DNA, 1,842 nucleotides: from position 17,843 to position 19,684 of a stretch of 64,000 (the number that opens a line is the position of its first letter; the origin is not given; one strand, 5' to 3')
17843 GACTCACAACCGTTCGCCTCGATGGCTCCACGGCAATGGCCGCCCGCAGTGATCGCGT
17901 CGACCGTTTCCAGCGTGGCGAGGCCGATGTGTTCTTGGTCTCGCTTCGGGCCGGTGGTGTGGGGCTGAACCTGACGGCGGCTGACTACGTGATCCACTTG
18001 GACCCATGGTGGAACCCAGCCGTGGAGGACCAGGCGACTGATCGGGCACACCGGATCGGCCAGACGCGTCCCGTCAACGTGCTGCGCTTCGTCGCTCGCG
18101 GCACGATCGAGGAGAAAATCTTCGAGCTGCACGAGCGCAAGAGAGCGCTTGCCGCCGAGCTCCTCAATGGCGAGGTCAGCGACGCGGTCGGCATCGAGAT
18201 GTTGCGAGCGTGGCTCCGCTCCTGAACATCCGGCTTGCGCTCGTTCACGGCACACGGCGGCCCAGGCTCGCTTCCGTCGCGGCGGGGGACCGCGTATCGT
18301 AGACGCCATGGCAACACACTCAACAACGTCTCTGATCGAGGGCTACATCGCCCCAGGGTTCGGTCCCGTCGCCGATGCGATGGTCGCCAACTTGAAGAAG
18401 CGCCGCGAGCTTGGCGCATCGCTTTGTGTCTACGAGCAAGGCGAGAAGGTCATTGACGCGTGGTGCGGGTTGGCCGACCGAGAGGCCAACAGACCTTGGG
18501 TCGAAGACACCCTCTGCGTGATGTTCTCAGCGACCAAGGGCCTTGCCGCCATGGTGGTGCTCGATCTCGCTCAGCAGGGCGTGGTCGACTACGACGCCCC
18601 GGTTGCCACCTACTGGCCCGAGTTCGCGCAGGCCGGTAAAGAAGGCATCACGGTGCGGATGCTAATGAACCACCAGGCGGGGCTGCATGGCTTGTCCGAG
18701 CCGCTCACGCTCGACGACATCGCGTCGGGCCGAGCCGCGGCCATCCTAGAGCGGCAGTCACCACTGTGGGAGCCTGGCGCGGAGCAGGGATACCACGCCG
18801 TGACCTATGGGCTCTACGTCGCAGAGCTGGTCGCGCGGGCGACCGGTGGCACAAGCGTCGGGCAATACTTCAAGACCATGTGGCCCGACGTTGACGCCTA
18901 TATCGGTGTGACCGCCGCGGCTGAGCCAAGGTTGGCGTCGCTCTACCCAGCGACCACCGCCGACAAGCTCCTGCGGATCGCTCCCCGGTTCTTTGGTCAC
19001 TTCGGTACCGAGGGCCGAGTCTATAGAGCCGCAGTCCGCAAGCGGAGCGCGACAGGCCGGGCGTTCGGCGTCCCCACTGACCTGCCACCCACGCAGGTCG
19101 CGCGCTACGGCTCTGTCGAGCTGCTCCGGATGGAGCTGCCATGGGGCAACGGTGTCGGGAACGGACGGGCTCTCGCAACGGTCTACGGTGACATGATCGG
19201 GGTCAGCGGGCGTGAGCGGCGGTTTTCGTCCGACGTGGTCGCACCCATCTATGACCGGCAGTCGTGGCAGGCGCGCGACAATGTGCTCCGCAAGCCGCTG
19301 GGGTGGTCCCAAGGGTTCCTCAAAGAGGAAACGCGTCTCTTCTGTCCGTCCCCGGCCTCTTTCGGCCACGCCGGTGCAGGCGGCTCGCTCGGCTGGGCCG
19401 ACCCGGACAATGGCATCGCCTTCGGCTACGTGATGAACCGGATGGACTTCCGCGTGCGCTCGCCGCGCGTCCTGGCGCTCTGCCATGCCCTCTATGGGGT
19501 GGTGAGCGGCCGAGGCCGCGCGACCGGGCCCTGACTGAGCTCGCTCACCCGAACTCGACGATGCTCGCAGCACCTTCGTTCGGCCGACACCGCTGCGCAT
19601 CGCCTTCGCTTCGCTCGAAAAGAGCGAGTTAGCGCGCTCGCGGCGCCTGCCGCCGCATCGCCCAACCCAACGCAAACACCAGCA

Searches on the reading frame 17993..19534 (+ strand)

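Call 83: search_protein_families(library=pfam, proteins=[window:17993-19534:+], max_evalue=0.001)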
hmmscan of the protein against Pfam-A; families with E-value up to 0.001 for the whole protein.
window:17993-19534:+ (513 aa): 1 family
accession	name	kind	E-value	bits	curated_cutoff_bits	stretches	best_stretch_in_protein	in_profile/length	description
PF00144.29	Beta-lactamase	-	7.8e-60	203.2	27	1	130-486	4-313/329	Beta-lactamase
